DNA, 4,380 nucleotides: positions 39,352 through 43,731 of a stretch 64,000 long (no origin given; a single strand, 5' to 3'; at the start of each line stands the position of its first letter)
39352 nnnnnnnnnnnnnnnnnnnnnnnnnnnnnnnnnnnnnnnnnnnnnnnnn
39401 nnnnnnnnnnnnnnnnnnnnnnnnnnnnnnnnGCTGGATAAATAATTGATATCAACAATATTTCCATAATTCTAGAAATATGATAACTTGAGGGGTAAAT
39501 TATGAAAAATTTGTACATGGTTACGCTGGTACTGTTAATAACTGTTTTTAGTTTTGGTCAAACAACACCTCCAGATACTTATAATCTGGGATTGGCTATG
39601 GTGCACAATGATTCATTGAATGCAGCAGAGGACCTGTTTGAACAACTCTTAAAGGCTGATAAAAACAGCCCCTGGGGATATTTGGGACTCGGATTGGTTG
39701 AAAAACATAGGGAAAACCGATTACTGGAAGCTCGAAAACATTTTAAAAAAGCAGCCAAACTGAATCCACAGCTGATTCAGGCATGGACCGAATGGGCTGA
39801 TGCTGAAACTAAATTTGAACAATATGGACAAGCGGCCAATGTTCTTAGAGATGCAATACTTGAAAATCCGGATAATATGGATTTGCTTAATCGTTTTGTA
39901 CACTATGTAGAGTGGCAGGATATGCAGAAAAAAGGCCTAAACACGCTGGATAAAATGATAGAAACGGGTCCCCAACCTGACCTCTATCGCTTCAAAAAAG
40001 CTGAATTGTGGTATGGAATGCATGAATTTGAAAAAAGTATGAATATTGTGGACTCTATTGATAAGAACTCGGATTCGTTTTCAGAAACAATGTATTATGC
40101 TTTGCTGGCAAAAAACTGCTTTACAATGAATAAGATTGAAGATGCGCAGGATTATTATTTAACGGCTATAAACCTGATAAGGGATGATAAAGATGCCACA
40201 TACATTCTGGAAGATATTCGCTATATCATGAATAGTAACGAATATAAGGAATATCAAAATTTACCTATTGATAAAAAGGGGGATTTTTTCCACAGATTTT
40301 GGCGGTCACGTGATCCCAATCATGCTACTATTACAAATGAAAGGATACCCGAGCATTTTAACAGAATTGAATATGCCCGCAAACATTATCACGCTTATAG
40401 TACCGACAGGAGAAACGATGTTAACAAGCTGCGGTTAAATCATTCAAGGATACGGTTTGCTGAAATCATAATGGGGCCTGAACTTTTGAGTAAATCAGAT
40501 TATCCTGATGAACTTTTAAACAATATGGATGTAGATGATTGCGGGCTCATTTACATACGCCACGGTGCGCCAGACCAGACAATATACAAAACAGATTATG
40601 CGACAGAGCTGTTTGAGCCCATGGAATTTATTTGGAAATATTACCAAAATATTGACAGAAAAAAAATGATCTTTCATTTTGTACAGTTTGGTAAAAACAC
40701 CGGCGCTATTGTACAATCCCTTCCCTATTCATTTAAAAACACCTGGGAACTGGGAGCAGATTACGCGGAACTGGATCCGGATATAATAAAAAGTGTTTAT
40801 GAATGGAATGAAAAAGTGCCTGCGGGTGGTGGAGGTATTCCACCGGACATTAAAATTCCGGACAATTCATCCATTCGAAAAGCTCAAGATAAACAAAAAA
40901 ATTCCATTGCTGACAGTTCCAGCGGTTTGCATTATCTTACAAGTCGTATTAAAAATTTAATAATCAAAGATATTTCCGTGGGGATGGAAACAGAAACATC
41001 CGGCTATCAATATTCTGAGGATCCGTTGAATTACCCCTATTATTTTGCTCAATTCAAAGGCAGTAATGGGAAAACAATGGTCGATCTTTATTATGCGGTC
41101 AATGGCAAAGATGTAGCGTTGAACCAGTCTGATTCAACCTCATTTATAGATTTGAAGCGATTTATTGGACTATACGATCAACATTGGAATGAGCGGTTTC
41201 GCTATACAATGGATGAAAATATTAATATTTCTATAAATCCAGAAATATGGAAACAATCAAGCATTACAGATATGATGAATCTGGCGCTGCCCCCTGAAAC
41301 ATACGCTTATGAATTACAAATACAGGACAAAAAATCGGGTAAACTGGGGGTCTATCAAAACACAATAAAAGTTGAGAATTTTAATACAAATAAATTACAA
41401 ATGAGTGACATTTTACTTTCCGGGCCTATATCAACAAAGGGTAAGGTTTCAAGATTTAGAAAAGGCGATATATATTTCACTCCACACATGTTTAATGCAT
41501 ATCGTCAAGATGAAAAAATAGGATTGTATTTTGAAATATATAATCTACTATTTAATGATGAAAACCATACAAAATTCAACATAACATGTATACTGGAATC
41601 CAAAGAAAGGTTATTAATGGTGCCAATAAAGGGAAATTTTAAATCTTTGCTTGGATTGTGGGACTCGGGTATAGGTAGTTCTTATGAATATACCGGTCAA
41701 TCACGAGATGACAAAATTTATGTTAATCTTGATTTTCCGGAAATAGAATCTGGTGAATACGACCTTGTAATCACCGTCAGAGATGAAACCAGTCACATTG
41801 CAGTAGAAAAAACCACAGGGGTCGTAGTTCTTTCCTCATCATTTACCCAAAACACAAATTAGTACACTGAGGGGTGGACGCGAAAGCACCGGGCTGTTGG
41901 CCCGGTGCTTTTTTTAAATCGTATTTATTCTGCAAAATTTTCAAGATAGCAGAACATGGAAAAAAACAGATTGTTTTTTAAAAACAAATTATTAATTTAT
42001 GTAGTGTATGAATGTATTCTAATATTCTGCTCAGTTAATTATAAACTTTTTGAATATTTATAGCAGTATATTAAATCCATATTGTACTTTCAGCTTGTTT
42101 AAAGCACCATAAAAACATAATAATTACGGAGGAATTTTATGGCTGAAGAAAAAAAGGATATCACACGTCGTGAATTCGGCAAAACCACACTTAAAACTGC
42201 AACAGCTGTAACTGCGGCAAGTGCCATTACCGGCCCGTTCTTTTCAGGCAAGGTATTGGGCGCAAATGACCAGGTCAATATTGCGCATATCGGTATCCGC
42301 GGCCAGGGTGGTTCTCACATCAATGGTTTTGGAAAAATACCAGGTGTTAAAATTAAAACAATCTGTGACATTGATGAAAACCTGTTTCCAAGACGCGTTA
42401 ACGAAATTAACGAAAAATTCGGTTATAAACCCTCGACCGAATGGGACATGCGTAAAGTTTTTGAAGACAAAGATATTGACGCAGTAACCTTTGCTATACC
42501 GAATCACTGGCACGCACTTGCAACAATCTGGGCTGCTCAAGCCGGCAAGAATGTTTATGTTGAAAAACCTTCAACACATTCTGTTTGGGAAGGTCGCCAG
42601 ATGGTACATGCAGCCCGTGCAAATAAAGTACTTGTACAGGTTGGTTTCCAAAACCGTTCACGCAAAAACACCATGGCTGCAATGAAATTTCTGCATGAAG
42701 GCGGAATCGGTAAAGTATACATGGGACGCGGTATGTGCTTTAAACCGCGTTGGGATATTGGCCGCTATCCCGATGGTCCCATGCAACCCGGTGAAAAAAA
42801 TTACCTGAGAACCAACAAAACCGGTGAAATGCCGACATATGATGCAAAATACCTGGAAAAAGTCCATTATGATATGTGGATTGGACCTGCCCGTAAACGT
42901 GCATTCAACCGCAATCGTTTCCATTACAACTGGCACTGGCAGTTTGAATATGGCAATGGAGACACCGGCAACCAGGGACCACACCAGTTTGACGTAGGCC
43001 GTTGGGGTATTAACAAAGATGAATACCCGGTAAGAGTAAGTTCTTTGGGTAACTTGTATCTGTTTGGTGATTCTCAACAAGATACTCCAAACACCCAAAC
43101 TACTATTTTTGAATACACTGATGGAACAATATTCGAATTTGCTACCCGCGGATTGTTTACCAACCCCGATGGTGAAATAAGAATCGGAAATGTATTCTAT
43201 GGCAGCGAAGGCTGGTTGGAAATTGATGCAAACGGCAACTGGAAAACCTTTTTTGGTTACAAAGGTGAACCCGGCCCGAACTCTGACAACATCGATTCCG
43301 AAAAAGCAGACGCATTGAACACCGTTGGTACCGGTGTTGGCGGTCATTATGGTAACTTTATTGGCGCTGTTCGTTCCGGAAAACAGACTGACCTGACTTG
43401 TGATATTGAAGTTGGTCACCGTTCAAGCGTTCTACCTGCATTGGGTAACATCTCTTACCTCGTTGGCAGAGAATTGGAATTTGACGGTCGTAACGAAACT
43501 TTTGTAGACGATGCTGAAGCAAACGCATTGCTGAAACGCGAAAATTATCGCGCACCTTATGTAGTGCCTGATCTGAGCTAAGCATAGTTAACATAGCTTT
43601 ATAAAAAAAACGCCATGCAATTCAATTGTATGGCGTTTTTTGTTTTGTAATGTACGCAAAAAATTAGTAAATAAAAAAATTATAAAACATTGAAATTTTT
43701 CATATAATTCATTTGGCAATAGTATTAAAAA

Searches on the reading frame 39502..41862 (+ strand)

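Call 43: search_protein_families(library=pfam, proteins=[window:39502-41862:+], max_evalue=0.001)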
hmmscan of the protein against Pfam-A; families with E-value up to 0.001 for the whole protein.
window:39502-41862:+ (786 aa): 9 families
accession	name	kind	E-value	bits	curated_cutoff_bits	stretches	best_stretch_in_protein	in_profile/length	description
PF13428.12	TPR_14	-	3.7e-09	36.8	23.5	0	93-131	2-40/44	Tetratricopeptide repeat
PF07719.23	TPR_2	-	1.1e-07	31.9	27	0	71-90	14-33/34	Tetratricopeptide repeat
PF23240.1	HAT_PRP39_N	-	4.4e-06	27.3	27.7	1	58-184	17-142/168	PRP39 N-terminal HAT repeat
PF14559.12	TPR_19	-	9.4e-06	26.3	25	0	71-125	4-58/68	Tetratricopeptide repeat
PF05843.20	Suf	-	0.00013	21.2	24.7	1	64-148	22-107/532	Suppressor of forked protein (Suf)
PF13424.12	TPR_12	-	0.00026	21.6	30.1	0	176-226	26-75/77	Tetratricopeptide repeat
PF13181.12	TPR_8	-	0.00037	20.9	25.7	0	198-228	3-33/34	Tetratricopeptide repeat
PF13432.12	TPR_16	-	0.00053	20.8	32.7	0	39-90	13-63/65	Tetratricopeptide repeat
PF12895.13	ANAPC3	-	0.00066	20.3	27.2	0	147-219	10-79/82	Anaphase-promoting complex, cyclosome, subunit 3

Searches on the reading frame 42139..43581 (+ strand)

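Call 43: search_protein_families(library=pfam, proteins=[window:42139-43581:+], max_evalue=0.001)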
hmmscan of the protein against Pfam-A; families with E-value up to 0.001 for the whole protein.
window:42139-43581:+ (480 aa): 3 families
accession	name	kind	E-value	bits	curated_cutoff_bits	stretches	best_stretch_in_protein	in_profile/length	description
PF19051.5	GFO_IDH_MocA_C2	-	5.7e-17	62.5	23.3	2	239-301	49-112/254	Oxidoreductase family, C-terminal alpha/beta domain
PF01408.29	GFO_IDH_MocA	-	4.1e-14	53.7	24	1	47-170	2-120/120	Oxidoreductase family, NAD-binding Rossmann fold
PF22725.1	GFO_IDH_MocA_C3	-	1.9e-05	25.1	27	1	260-360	27-123/124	GFO/IDH/MocA C-terminal domain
